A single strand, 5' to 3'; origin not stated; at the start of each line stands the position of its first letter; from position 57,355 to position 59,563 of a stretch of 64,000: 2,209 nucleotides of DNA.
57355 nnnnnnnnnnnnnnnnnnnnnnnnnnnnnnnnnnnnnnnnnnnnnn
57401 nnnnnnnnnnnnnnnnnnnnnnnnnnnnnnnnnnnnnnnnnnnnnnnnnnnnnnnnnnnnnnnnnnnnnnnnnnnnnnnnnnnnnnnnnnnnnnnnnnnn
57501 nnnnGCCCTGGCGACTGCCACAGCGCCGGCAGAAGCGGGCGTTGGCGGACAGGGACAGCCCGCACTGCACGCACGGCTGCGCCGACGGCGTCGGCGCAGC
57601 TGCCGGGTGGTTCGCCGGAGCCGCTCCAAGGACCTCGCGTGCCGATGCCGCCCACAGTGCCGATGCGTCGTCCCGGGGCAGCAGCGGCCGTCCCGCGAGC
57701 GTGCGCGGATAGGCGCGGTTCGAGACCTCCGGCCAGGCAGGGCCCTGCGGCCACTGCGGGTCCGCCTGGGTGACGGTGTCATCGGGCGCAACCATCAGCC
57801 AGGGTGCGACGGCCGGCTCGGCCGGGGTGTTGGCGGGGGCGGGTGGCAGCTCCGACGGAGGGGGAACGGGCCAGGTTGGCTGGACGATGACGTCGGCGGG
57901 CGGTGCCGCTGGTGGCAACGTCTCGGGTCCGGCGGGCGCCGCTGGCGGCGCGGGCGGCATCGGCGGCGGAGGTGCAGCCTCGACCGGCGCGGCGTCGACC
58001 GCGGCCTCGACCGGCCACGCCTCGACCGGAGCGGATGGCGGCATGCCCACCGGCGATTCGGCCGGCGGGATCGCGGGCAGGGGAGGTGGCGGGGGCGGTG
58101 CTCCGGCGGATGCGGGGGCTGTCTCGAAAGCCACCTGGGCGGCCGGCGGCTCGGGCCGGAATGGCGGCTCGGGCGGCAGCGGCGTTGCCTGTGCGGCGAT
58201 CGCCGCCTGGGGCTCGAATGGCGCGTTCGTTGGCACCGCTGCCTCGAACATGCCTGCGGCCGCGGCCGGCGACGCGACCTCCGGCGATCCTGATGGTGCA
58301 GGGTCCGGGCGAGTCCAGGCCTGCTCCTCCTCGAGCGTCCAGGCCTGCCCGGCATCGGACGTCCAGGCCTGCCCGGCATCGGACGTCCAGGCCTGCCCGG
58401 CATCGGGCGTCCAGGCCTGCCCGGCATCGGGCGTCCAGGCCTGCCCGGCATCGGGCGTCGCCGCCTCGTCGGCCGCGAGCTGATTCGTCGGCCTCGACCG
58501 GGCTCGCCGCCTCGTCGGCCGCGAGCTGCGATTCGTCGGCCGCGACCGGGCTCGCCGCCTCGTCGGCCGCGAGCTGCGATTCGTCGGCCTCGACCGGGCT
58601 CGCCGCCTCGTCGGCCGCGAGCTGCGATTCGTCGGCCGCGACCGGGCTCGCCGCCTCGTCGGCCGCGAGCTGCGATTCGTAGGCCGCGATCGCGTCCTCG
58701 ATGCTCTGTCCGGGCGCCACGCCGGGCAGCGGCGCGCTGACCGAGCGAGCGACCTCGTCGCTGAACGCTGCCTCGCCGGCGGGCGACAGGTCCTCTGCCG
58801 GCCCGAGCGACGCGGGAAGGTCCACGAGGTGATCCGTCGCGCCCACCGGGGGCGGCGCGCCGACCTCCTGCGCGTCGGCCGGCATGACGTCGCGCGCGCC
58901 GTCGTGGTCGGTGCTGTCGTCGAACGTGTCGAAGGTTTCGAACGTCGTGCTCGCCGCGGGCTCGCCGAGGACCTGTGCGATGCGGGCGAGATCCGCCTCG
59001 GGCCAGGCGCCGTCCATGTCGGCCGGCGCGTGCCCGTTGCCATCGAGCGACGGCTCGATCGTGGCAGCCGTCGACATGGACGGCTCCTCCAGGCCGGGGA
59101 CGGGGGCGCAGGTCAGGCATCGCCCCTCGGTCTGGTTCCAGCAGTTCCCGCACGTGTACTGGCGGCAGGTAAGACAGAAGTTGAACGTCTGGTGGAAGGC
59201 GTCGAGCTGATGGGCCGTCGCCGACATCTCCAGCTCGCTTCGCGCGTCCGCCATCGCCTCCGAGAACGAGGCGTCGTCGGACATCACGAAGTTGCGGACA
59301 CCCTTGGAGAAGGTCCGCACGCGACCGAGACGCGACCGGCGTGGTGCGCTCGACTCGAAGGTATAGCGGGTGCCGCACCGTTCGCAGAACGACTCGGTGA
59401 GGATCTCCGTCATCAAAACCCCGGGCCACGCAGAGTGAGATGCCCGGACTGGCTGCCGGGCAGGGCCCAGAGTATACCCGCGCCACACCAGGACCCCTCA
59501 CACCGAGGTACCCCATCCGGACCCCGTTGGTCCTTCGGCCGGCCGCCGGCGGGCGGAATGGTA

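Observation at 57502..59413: Large double-zinc-ribbon repeat protein frameshifted inside its own tandem repeats, divergent from fhaA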

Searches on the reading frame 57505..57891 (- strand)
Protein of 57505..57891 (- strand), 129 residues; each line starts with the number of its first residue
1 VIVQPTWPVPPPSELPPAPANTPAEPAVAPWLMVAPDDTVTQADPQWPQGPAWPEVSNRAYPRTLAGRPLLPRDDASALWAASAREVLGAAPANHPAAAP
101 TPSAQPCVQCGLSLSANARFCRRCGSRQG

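Call 26: find_homologous_proteins(query=window:57505-57891:-, max_evalue=0.001)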
Query seq(129 aa) (129 aa): 149 proteins with E <= 0.001 among 1814 candidates; the best 120 are listed.
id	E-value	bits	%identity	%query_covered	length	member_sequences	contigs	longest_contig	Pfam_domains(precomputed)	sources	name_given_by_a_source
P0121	6.2e-35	139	56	100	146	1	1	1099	PF13240.12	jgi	jgi:ribosomal protein L40E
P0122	1.1e-34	138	63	99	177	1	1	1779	-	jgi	jgi:hypothetical protein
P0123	3.8e-34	136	59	100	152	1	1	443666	-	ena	-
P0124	3.2e-33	133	61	99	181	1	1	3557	-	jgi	jgi:hypothetical protein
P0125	5.5e-33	132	60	99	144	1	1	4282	PF13240.12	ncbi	ncbi:MAG: zinc ribbon domain-containing protein, partial [Rhodospirillaceae bacterium]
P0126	6.3e-32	129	57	100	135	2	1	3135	PF13240.12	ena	-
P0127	8.5e-32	128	54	100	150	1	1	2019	PF13240.12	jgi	jgi:hypothetical protein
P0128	1.5e-31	128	65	83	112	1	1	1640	PF13240.12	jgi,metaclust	metaclust:\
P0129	2.9e-31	127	58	100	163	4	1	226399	PF13240.12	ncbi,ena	-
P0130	3.4e-31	126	58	100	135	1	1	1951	-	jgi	jgi:hypothetical protein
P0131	3.7e-31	126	65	77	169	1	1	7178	PF13240.12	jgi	jgi:hypothetical protein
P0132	7.1e-31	125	63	78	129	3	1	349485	PF13240.12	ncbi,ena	-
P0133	9.3e-30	122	63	80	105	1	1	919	PF13240.12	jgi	jgi:hypothetical protein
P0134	1.8e-29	121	57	99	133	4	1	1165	-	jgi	-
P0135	1.8e-29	121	59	83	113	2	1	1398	PF13240.12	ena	-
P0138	5.7e-29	119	58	100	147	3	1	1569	PF13240.12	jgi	jgi:hypothetical protein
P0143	2.7e-28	117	56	99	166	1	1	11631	PF13240.12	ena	-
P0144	3.3e-28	117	58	99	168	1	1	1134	PF13240.12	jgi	jgi:hypothetical protein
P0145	1.9e-27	114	64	78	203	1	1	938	PF13240.12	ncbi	-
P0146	1.9e-27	114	65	75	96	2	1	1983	PF13240.12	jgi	jgi:hypothetical protein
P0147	5.5e-27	113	59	76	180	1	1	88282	PF13240.12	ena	-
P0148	7.2e-26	109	60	78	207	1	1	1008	PF13240.12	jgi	jgi:ribosomal protein L40E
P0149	1.7e-25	108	62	74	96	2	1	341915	PF13240.12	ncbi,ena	-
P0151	4.7e-25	107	67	68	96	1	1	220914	PF13240.12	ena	-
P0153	8.0e-24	103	58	67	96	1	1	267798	PF13240.12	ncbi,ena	-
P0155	4.1e-23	100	66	66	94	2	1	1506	PF13240.12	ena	-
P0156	1.4e-22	99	74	53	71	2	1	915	PF13240.12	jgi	jgi:hypothetical protein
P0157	1.1e-21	96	64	56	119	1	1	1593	PF13240.12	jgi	-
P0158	3.3e-21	94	52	81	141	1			PF13240.12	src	-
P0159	4.1e-21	94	71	53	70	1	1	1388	PF13240.12,PF12773.14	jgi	-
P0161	2.4e-20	91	69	52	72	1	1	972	PF13240.12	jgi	jgi:hypothetical protein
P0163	1.1e-19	89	57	50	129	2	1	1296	PF13240.12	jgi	jgi:hypothetical protein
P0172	6.9e-17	80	64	57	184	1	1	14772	PF13240.12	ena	-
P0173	1.6e-16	79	45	100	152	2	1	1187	PF13240.12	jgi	jgi:hypothetical protein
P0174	2.0e-16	79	54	67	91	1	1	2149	PF13240.12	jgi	jgi:hypothetical protein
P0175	5.1e-16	77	55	65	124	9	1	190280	PF13240.12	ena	-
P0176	7.3e-16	77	47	99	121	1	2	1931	PF13240.12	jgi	jgi:hypothetical protein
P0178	8.1e-16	77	52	67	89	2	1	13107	PF13240.12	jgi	jgi:hypothetical protein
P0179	1.4e-15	76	41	100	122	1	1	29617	PF13240.12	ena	-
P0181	2.6e-15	75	48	100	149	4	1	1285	PF13240.12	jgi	jgi:hypothetical protein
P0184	8.5e-15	73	49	67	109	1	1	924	PF13240.12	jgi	jgi:hypothetical protein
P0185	1.2e-14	73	46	99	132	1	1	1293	PF13240.12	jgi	-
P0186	1.3e-14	73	50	65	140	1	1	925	PF13240.12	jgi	jgi:hypothetical protein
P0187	1.6e-14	72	45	100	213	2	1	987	PF13240.12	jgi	-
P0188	4.0e-14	71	52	64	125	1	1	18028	PF13240.12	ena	-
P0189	4.1e-14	71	62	49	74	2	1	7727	PF13240.12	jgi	jgi:hypothetical protein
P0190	4.2e-14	71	46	99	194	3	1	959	PF13240.12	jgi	jgi:hypothetical protein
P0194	8.2e-14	70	51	65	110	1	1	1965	PF13240.12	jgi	jgi:hypothetical protein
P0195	9.0e-14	70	45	100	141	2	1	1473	PF13240.12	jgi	jgi:hypothetical protein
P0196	1.0e-13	70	53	65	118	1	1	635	PF13240.12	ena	-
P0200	1.9e-13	69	48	99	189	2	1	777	PF13240.12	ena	-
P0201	2.4e-13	69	62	50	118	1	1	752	PF13240.12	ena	-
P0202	4.3e-13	68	47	99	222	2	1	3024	PF13240.12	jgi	jgi:hypothetical protein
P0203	7.5e-13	67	56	66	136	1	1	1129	PF13240.12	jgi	jgi:hypothetical protein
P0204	1.6e-12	66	52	65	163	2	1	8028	PF13240.12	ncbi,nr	ncbi:MAG: hypothetical protein QOI37_1538, partial [Chloroflexota bacterium]|nr:hypothetical protein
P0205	2.0e-12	66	52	67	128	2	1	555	PF13240.12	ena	-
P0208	9.0e-12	63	49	67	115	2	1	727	PF13240.12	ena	-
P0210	1.1e-11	63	45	72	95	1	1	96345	PF13240.12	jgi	jgi:hypothetical protein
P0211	2.9e-11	62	45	77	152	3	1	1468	PF13240.12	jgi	jgi:hypothetical protein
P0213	3.5e-11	62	50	65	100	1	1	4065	PF13240.12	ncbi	ncbi:MAG: zinc-ribbon domain-containing protein, partial [Chloroflexota bacterium]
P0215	5.0e-10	58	67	40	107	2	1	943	PF13240.12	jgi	jgi:hypothetical protein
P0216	5.8e-10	58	43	67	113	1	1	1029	PF13240.12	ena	-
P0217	8.2e-10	57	46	77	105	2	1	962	PF13240.12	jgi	-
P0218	8.5e-10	57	47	88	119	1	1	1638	PF13240.12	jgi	-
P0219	8.8e-10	57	48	74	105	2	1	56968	PF13240.12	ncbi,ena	-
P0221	1.9e-9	56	47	77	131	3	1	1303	PF13240.12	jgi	-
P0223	2.6e-9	56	47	75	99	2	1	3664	PF13240.12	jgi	jgi:hypothetical protein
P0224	4.0e-9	55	56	67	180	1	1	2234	PF13240.12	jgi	jgi:hypothetical protein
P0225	7.8e-9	54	43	94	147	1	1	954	PF13240.12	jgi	jgi:ribosomal protein L40E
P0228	8.7e-9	54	52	52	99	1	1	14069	PF13240.12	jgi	jgi:hypothetical protein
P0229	1.7e-8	53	53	59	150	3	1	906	PF13240.12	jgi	jgi:ribosomal protein L40E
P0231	3.7e-8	52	57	43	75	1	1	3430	PF13240.12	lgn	-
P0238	3.3e-7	49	62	39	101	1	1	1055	PF13240.12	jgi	jgi:hypothetical protein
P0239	6.2e-7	48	60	40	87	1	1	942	PF13240.12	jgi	jgi:ribosomal protein L40E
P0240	1.1e-6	47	46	71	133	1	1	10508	PF13240.12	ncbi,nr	ncbi:MAG TPA: zinc ribbon domain-containing protein, partial [Candidatus Limnocylindria bacterium]|n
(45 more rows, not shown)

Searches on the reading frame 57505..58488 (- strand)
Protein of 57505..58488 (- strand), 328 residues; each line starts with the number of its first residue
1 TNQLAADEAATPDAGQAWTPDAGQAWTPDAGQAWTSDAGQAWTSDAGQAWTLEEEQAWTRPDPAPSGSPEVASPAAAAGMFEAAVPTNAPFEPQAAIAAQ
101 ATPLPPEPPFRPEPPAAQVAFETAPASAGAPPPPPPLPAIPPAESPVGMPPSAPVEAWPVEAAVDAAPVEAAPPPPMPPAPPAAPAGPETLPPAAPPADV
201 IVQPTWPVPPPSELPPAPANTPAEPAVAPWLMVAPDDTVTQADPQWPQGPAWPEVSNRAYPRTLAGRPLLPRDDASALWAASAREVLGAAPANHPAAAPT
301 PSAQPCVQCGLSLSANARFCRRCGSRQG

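Call 35: search_protein_families(library=ncbifam, proteins=[window:57505-58488:-], max_evalue=0.01)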
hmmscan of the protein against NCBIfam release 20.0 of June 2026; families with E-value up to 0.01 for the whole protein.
window:57505-58488:- (328 aa): 0 families

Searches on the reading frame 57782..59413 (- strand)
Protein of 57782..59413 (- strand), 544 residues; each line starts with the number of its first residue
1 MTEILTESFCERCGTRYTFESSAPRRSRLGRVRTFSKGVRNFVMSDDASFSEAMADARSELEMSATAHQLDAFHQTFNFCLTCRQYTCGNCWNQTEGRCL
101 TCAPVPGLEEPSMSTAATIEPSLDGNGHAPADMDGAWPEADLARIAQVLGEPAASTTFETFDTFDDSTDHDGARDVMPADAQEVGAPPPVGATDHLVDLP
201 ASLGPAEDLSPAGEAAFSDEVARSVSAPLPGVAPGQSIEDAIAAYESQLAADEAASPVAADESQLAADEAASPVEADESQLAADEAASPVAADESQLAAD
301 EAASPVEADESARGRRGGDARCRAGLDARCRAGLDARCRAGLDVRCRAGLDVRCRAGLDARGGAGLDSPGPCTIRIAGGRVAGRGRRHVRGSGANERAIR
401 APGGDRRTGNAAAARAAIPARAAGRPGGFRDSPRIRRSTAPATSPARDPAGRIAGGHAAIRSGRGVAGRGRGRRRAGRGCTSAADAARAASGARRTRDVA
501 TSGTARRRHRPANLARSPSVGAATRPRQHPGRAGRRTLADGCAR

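Call 14: find_encoding_contigs(protein=window:57782-59413:-, flank=3000, max_places=4)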
Protein window:57782-59413:- (544 aa): no gene with exactly this product is on record in the collection.

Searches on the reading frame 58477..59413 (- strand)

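Call 35: search_protein_families(library=ncbifam, proteins=[window:58477-59413:-], max_evalue=0.01)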
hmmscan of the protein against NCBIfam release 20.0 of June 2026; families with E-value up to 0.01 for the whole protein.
window:58477-59413:- (312 aa): 0 families

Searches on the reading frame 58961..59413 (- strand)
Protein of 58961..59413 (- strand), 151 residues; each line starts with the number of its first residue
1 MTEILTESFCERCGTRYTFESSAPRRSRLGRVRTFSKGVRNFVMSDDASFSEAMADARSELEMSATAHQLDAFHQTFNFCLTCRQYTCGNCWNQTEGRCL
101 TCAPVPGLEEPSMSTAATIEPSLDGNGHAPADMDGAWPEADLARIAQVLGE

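Call 8: find_homologous_proteins(query=window:58961-59413:-, max_evalue=0.001)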
Query seq(151 aa) (151 aa): 290 proteins with E <= 0.001 among 302 candidates; the best 120 are listed.
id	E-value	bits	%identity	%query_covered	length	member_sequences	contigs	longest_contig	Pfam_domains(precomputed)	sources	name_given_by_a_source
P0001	9.3e-67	242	73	99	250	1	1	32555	-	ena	-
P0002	2.6e-63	231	77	87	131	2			-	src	-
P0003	4.2e-62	227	68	99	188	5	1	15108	-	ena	-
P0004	1.8e-61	225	83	77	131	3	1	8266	-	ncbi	ncbi:MAG: hypothetical protein ABIR11_09760, partial [Candidatus Limnocylindrales bacterium]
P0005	6.6e-61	223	82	75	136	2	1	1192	-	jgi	jgi:hypothetical protein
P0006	1.2e-59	219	99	65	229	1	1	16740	-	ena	-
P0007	1.4e-58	215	80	77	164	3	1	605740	-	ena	-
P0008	1.7e-58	215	63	99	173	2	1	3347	-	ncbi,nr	ncbi:MAG: hypothetical protein QG587_741, partial [Chloroflexota bacterium]|nr:hypothetical protein 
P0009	2.1e-57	211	65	99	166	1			-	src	-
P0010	1.4e-56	209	77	80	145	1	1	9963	-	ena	-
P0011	1.7e-56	208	79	74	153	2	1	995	-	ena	-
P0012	2.8e-56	208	74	82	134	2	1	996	-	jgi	jgi:hypothetical protein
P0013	6.8e-56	206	83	72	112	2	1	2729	-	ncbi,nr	ncbi:MAG: hypothetical protein MUQ32_11605, partial [Chloroflexi bacterium]|nr:hypothetical protein 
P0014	2.6e-55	205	61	99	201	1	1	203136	-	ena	-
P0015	6.5e-54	200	61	95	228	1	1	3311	-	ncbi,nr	ncbi:MAG TPA: hypothetical protein VFR93_09565, partial [Candidatus Limnocylindrales bacterium]|nr:h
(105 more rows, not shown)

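Call 12: find_related_loci(query=A1, collection=genome_contigs, flank=6000)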
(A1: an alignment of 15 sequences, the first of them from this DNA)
Query A1 (151 aa) in genome_contigs; peptide patterns used: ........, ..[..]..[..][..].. (x = any residue, [..] = any of these).
599 stretches matched a pattern (row limit reached: there are more); 582 encode a relative of the query (tblastn E <= 1e-3); the best 80 are kept; 80 distinct loci.
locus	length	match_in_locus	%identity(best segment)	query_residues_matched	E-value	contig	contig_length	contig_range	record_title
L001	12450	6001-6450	78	1-150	3e-80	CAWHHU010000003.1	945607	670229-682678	MAG: uncultured Chloroflexia bacterium isolate MFD01721.bin.1.363 genome assembly, contig: contig_31663, whole genome sh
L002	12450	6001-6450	78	1-151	4e-80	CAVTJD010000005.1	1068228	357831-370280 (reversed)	MAG: uncultured Chloroflexia bacterium isolate MFD05684.bin.1.48 genome assembly, contig: contig_30140, whole genome sho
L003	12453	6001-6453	79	1-151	1e-79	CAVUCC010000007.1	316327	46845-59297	MAG: uncultured Chloroflexia bacterium isolate MFD02923.bin.2.55 genome assembly, contig: contig_39294, whole genome sho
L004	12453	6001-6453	78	1-151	4e-79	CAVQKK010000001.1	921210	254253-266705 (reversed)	MAG: uncultured Chloroflexia bacterium isolate MFD02416.bin.1.295 genome assembly, contig: contig_12458, whole genome sh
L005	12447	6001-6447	78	1-150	7e-78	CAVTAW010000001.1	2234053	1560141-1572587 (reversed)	MAG: uncultured Chloroflexia bacterium isolate MFD02416.bin.2.65 genome assembly, contig: contig_1582, whole genome shot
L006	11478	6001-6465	68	1-150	7e-73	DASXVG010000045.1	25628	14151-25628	MAG TPA_asm: Candidatus Limnocylindrales bacterium isolate SMAG_U4738 k141_104283, whole genome shotgun sequence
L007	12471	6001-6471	74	1-149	9e-73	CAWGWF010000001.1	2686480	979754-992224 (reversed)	MAG: uncultured Chloroflexia bacterium isolate MFD09779.bin.1.328 genome assembly, contig: contig_24289, whole genome sh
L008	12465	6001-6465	72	1-150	9e-72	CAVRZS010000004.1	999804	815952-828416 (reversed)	MAG: uncultured Chloroflexia bacterium isolate MFD02199.bin.3.67 genome assembly, contig: contig_19492, whole genome sho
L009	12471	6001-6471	72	1-150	1e-71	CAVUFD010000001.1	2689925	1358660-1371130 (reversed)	MAG: uncultured Chloroflexia bacterium isolate MFD04944.bin.1.277 genome assembly, contig: contig_11265, whole genome sh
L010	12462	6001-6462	72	1-150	2e-71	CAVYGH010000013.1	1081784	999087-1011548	MAG: uncultured Chloroflexia bacterium isolate MFD00392.bin.2.85 genome assembly, contig: contig_5618, whole genome shot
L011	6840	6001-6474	73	1-149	3e-71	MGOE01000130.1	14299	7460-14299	MAG: Chloroflexi bacterium RBG_16_72_14 RBG_16_scaffold_7006, whole genome shotgun sequence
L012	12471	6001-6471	73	1-150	3e-71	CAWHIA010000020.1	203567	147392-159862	MAG: uncultured Chloroflexia bacterium isolate MFD00392.bin.3.628 genome assembly, contig: contig_51829, whole genome sh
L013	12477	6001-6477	73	1-149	3e-71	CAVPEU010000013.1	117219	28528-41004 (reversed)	MAG: uncultured Chloroflexia bacterium isolate MFD10097.bin.1.8 genome assembly, contig: contig_21210, whole genome shot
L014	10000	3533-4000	70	1-149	1e-70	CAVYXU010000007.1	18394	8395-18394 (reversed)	MAG: uncultured Chloroflexia bacterium isolate MFD05684.bin.3.404 genome assembly, contig: contig_110761, whole genome s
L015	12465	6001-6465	70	1-149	2e-70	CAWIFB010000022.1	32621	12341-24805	MAG: uncultured Chloroflexia bacterium isolate MFD01721.bin.3.303 genome assembly, contig: contig_33776, whole genome sh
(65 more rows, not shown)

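Call 15: find_encoding_contigs(protein=P0006, flank=5000, max_places=3)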
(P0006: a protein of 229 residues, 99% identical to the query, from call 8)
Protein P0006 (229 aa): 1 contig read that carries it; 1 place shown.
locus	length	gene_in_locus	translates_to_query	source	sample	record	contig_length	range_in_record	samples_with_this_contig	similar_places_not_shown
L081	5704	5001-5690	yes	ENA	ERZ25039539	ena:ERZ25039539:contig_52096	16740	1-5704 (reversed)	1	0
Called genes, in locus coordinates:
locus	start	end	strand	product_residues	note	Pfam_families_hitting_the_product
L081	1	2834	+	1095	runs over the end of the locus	PF01943:Polysacc_synt, PF04230:PS_pyruv_trans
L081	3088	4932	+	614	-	-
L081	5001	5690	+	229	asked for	-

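Call 30: predict_structure(alignment_id=A1)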
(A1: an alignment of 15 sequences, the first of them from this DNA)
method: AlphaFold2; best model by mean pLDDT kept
length: 151 residues; sequences in the alignment: 15
mean_pLDDT: 63.0   pTM: 0.39
mean pLDDT of the five models: 63.0, 61.2, 60.0, 58.4, 50.1
residues with pLDDT >= 90: 0; 70-90: 56; 50-70: 50; < 50: 45
segments of 3 or more residues with pLDDT < 50: 32-36, 38-46, 111-137
pLDDT, mean of each block of 10 residues (from residue 1): 66 78 55 47 48 56 74 84 86 86 69 45 41 47 66 48
secondary structure, 60 per line:
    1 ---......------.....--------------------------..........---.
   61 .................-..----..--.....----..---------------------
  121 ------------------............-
elements in order: E4-9 E16-20 H47-56 H60-77 H139-150
